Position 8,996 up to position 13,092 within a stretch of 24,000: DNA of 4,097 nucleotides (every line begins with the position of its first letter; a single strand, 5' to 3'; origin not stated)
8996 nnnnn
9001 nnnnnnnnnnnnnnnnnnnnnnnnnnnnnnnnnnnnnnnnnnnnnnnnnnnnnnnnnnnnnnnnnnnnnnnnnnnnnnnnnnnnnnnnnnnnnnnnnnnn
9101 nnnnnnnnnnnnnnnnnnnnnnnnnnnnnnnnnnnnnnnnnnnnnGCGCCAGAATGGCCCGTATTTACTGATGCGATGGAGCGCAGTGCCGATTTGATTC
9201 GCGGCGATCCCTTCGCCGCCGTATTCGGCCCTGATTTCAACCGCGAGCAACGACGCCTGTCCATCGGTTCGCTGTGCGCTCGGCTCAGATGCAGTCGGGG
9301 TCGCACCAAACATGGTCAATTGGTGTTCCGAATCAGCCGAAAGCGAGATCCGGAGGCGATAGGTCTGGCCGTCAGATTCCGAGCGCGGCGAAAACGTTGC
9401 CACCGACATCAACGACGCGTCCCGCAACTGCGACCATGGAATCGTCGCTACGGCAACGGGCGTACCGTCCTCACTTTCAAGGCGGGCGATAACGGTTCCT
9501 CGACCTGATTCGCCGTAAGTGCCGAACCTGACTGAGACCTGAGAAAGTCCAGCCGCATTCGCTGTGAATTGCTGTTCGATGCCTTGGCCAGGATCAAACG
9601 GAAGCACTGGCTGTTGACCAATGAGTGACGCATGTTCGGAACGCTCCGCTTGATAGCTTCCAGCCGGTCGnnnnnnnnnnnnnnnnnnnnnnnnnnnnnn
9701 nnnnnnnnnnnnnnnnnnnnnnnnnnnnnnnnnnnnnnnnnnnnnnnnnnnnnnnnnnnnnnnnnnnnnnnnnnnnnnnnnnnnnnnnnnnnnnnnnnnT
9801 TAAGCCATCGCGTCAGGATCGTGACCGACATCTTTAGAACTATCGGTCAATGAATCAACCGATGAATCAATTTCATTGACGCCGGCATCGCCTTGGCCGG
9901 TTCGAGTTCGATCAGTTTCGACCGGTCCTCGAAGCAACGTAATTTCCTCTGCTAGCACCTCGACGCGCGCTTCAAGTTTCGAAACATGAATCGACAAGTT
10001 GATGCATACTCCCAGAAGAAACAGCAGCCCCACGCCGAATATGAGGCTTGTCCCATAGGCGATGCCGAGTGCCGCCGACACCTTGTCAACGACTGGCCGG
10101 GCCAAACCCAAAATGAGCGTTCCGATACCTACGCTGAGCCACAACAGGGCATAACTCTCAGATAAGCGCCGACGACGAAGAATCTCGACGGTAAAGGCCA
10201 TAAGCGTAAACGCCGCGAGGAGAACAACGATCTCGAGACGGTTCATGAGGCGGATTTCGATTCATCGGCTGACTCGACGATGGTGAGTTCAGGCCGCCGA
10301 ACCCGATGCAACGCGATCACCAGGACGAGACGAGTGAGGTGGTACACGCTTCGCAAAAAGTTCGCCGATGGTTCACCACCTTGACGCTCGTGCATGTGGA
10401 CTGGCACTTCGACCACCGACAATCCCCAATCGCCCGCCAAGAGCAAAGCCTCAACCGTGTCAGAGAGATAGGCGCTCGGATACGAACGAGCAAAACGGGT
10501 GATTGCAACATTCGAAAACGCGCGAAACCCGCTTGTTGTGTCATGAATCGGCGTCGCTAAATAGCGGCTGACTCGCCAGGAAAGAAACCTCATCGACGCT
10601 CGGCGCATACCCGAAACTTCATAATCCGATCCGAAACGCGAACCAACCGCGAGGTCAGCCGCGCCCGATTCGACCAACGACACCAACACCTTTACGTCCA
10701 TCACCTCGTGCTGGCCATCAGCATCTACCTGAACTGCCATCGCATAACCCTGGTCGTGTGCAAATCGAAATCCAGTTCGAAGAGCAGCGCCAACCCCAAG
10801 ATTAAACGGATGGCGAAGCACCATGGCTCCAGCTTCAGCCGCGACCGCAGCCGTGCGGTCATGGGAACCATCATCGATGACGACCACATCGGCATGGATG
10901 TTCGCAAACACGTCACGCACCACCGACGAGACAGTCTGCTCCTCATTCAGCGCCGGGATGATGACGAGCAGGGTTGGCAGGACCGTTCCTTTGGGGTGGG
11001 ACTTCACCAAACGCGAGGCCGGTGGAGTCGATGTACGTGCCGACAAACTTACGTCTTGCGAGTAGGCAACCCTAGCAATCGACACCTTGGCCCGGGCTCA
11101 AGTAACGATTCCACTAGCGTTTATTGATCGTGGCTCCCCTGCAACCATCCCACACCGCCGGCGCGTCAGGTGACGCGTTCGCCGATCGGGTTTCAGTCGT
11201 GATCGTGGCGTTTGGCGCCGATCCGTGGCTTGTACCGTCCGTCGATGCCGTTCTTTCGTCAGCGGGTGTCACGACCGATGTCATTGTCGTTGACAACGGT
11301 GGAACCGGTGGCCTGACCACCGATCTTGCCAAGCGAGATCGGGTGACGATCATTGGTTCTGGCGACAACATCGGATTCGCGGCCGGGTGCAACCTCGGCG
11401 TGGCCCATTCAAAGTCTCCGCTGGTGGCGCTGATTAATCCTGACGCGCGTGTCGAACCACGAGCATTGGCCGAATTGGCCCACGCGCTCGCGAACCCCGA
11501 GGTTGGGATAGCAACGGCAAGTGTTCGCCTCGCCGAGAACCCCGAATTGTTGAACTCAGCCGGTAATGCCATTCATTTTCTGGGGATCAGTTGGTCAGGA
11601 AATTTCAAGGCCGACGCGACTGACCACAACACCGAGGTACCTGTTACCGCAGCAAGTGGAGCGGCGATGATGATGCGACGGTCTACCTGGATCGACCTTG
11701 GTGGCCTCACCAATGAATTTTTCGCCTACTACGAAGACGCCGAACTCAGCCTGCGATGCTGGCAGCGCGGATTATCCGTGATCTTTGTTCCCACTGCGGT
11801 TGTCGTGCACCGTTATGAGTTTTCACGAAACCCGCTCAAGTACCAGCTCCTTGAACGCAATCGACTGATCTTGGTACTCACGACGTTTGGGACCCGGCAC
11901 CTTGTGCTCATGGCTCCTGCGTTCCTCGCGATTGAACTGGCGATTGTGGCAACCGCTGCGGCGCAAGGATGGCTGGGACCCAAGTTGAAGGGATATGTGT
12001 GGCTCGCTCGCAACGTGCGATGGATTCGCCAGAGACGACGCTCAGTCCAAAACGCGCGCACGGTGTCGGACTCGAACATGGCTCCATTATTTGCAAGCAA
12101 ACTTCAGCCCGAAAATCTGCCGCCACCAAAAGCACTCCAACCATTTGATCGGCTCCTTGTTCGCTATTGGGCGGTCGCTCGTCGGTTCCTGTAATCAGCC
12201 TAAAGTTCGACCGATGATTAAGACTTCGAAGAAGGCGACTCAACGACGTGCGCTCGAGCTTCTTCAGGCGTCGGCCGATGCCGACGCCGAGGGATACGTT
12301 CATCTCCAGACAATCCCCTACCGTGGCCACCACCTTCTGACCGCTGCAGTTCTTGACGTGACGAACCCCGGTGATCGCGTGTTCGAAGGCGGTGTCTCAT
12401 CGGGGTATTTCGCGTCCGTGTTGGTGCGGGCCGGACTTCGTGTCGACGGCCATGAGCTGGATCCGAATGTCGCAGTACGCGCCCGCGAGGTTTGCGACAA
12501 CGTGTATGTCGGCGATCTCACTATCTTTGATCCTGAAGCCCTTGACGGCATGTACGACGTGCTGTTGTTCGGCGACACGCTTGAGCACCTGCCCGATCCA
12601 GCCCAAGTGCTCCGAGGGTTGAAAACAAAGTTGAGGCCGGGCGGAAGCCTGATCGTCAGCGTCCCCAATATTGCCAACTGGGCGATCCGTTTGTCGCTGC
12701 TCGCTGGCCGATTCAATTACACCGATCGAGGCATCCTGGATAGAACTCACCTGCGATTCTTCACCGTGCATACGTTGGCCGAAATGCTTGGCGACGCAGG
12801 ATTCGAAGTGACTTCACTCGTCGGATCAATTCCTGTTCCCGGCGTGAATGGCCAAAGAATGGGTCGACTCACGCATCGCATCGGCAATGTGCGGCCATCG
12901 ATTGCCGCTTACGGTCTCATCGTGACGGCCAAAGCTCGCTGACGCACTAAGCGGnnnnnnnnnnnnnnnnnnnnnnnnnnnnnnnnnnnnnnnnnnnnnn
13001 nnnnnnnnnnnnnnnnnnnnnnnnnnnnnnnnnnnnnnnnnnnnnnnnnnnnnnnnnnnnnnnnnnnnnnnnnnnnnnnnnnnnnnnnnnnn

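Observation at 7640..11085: GacI/GacJ/GacL-like three-component side-chain glycosylation module inside an actinobacterial rhamnose locus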

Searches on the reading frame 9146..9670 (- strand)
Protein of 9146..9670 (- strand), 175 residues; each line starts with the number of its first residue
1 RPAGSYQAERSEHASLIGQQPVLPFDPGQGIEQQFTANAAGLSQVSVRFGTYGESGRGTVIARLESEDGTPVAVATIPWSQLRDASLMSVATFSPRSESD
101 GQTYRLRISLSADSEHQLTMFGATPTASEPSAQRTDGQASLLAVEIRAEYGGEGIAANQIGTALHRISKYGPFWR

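Call 52: search_protein_representatives(protein=window:9146-9670:-)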
Query: 175 residues. Proteins with E-value up to 0.001 (for the whole library): 46; up to 1e-10: 18; up to 1e-30: 2. The best 46 are listed.
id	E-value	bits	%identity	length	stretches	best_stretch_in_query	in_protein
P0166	4.2e-53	196.3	56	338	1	1-175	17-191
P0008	1.9e-32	129.1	43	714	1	1-175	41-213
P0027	2.0e-22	96.5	37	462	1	2-174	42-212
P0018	6.8e-20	88.3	36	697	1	1-174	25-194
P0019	1.8e-17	80.4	35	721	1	1-175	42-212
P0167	2.9e-17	79.8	37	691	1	1-174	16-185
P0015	1.6e-16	77.3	32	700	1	1-175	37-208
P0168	8.6e-16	75.0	34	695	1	2-175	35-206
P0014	1.0e-15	74.7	39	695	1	1-174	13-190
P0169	1.9e-15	73.8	36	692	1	29-174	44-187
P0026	2.0e-15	73.7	39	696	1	1-174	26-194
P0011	4.7e-14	69.3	36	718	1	3-174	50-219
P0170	1.8e-13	67.4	34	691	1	2-174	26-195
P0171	1.5e-12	64.4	33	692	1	1-174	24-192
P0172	2.2e-12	63.9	33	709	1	1-175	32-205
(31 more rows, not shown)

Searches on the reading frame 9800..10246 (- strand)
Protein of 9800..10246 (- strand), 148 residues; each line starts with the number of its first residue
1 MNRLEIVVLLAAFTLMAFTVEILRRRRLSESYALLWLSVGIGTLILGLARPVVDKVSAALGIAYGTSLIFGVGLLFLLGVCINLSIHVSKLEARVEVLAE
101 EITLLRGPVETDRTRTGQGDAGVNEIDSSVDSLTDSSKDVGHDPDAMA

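Call 5: search_protein_families(library=pfam, proteins=[window:9800-10246:-], max_evalue=0.01)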
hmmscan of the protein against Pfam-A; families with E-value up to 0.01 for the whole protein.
window:9800-10246:- (148 aa): 1 family
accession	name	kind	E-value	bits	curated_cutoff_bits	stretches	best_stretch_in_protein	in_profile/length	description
PF10066.14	DUF2304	-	2.1e-20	73.4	25.5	1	4-106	2-104/106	Uncharacterized conserved protein (DUF2304)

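Call 6: search_protein_families(library=ncbifam, proteins=[window:9800-10246:-], max_evalue=0.01)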
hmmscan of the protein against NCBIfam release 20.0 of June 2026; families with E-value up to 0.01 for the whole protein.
window:9800-10246:- (148 aa): 0 families

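Call 9: search_solved_structures(query=window:9800-10246:-, max_evalue=10)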
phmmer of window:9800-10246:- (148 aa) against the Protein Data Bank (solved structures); distinct sequences matched with E-value up to 10: 1.
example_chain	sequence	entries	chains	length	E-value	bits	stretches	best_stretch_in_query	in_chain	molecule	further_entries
1dt6_A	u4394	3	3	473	1.4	12.3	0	49-96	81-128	CYTOCHROME P450 2C5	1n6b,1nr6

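Call 64: find_related_loci(query=window:9800-10246:-, collection=metagenome_contigs, flank=8000)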
Query window:9800-10246:- (148 aa) in metagenome_contigs; peptide patterns used: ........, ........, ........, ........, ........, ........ (x = any residue, [..] = any of these).
411 stretches matched a pattern; 25 encode a relative of the query (tblastn E <= 1e-3); 25 distinct loci.
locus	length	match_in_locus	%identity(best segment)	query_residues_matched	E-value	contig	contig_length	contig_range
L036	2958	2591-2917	83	1-109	1e-56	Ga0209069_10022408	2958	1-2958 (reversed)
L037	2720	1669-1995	83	1-109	2e-56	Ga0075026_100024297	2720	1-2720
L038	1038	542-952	67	1-146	7e-57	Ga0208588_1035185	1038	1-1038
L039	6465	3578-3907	79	1-110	4e-47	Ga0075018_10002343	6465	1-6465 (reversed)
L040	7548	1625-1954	79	1-110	4e-47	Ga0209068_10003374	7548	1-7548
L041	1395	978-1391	53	1-137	3e-46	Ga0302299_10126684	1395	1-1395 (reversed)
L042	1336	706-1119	53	1-137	3e-46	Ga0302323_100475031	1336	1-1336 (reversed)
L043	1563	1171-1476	58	3-104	4e-35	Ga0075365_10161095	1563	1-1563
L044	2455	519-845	59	18-125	5e-34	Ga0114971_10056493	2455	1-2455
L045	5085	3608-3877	62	18-107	1e-33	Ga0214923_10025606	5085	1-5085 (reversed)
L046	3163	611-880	62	18-107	1e-33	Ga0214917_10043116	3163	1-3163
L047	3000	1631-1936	59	3-104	1e-30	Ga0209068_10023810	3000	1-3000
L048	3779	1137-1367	68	28-104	2e-30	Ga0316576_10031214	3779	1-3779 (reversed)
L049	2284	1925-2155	68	28-104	1e-30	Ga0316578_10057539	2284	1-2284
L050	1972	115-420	60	3-104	3e-30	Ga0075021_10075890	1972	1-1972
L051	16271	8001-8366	56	3-120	2e-30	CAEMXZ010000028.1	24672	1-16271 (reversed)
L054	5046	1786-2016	64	28-104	2e-28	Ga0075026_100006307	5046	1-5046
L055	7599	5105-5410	57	3-104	2e-27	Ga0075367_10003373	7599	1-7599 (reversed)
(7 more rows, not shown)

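Call 67: search_protein_families(library=pfam, proteins=[L040:5175-7343:-, L051:3684-5186:+, L051:9273-10442:+, L051:8386-9150:+, L051:14088-15473:+, L055:1871-4300:+, L055:46-1653:+, L054:2985-4235:+, L054:2160-2936:+, L048:2330-3685:-], max_evalue=0.001)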
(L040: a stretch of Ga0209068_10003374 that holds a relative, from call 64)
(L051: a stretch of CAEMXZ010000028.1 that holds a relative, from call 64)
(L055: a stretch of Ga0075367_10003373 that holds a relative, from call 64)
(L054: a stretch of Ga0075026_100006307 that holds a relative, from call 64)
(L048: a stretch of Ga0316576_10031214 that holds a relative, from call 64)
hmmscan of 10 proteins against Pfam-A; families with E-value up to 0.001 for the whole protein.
L040:5175-7343:- (722 aa): 2 families
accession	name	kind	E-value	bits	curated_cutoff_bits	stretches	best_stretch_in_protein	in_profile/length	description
PF01642.28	MM_CoA_mutase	-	3.2e-241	801.7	22.1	1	39-552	2-512/512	Methylmalonyl-CoA mutase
PF02310.24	B12-binding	-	6.5e-20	71.6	32.1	1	594-707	2-117/121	B12 binding domain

L051:3684-5186:+ (500 aa): 2 families
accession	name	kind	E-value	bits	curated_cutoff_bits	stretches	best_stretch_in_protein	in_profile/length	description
PF00883.26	Peptidase_M17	-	3.4e-118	394.9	25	1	173-481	1-309/310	Cytosol aminopeptidase family, catalytic domain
PF02789.23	Peptidase_M17_N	-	2.8e-10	40.6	23.4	1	45-140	31-129/129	Cytosol aminopeptidase family, N-terminal domain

L051:9273-10442:+ (389 aa): 3 families
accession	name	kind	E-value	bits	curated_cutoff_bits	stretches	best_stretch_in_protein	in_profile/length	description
PF00899.27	ThiF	-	1.1e-82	277.2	28.1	1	131-366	1-238/238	ThiF family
PF00581.25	Rhodanese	-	5.3e-21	75.4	22.2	1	27-112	8-101/102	Rhodanese-like domain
PF03435.24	Sacchrp_dh_NADP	-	0.00017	22.4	25.1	1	153-273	1-100/129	Saccharopine dehydrogenase NADP binding domain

L051:8386-9150:+ (254 aa): 2 families
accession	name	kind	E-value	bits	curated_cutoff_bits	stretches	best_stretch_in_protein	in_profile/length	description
PF02146.23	SIR2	-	8.6e-40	137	24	1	29-207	1-180/180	Sir2 family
PF00205.28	TPP_enzyme_M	-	5.7e-06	26.5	30.4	0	184-251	69-137/137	Thiamine pyrophosphate enzyme, central domain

L051:14088-15473:+ (461 aa): 0 families

L055:1871-4300:+ (809 aa): 3 families
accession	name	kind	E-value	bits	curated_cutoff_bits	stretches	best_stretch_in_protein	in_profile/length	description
PF00563.25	EAL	-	1.4e-46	159.2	31.3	1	581-785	3-210/236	EAL domain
PF00990.26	GGDEF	-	6.2e-43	146.8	23.8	1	405-559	1-160/161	Diguanylate cyclase, GGDEF domain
PF03924.19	CHASE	-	3.9e-08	33.7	25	0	126-171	3-48/189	CHASE domain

L055:46-1653:+ (535 aa): 0 families

L054:2985-4235:+ (416 aa): 2 families
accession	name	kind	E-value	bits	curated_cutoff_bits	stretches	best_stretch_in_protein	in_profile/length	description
PF00899.27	ThiF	-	6.6e-82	274.7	28.1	1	155-390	1-238/238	ThiF family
PF00581.25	Rhodanese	-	4e-20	72.6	22.2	1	54-136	11-101/102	Rhodanese-like domain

L054:2160-2936:+ (258 aa): 2 families
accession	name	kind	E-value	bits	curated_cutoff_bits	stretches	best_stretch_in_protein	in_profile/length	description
PF02146.23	SIR2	-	4.3e-41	141.3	24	1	29-209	1-180/180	Sir2 family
PF23455.1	DUF7129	-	0.00098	19.3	30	0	132-167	9-35/45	Domain of unknown function (DUF7129)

L048:2330-3685:- (451 aa): 0 families

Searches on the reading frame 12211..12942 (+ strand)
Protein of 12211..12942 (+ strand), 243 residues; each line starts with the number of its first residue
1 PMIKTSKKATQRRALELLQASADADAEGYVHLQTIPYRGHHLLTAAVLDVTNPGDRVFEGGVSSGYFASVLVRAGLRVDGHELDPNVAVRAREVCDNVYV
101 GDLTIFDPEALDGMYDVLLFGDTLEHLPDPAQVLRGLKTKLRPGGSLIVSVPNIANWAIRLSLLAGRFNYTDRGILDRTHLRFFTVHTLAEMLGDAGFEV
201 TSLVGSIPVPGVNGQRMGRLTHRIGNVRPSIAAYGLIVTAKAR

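Call 23: search_protein_families(library=pfam, proteins=[window:12211-12942:+], max_evalue=0.001)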
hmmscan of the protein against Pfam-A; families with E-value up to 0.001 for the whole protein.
window:12211-12942:+ (243 aa): 6 families
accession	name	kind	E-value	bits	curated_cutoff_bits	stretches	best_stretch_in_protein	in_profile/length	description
PF13489.12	Methyltransf_23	-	3.6e-17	63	27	1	48-203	17-164/164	Methyltransferase domain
PF08241.18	Methyltransf_11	-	2.2e-09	38.3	21.2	1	61-149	4-95/95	Methyltransferase domain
PF07021.18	MetW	-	6.2e-08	32.9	21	1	46-173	6-132/193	Methionine biosynthesis protein MetW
PF08242.18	Methyltransf_12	-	1.7e-07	32.3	30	1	61-147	4-98/98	Methyltransferase domain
PF13649.12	Methyltransf_25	-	0.00011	23.3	27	1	58-145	2-97/97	Methyltransferase domain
PF13847.12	Methyltransf_31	-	0.00011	22.3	27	1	105-157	63-117/145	Methyltransferase domain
